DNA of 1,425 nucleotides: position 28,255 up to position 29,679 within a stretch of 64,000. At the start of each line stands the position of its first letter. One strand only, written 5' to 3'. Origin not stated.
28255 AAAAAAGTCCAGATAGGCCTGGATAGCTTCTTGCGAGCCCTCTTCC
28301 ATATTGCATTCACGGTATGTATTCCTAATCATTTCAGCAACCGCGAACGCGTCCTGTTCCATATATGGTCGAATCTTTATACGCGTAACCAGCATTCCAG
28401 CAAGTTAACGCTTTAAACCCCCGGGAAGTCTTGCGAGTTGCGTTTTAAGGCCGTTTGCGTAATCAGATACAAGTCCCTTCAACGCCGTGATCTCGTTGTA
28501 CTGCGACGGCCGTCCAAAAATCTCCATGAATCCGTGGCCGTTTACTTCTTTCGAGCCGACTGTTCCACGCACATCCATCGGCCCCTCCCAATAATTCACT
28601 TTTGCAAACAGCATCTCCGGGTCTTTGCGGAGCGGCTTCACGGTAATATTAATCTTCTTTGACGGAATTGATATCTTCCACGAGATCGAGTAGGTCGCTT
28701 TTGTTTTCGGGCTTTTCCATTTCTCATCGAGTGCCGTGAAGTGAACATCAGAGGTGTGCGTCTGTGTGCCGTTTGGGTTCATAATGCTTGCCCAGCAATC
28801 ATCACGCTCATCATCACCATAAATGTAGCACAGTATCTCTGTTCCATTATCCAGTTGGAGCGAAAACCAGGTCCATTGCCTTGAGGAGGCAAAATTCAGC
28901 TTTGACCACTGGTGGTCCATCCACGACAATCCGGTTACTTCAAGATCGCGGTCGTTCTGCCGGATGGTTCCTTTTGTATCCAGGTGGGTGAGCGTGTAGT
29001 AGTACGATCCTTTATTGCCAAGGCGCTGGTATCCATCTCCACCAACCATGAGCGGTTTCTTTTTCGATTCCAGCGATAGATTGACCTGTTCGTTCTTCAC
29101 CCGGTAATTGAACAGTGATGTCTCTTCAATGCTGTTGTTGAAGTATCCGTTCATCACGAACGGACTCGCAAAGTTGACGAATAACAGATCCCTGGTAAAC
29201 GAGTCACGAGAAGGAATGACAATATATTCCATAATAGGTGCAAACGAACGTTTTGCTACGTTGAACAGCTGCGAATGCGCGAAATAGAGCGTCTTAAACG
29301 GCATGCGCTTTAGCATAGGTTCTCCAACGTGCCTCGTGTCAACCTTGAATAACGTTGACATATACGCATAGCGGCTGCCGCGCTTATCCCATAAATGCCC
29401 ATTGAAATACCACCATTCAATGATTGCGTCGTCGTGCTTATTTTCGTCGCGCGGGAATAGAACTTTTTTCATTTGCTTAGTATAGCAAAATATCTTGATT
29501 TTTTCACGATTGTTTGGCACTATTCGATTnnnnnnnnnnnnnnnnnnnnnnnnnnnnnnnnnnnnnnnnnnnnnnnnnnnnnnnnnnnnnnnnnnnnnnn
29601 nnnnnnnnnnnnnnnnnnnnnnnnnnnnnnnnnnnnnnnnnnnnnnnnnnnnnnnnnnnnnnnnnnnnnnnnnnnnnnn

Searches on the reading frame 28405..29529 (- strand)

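Call 55: search_protein_families(library=pfam, proteins=[window:28405-29529:-], max_evalue=0.00001)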
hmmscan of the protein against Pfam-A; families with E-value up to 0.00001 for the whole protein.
window:28405-29529:- (374 aa): 2 families
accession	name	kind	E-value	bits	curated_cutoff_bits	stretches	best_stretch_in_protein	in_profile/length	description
PF17186.10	Lipocalin_9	-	4.3e-29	101.8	26.2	1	217-339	6-130/131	Lipocalin-like domain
PF07143.17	CrtC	-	1.1e-26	95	22.5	1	37-210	1-168/168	CrtC N-terminal lipocalin domain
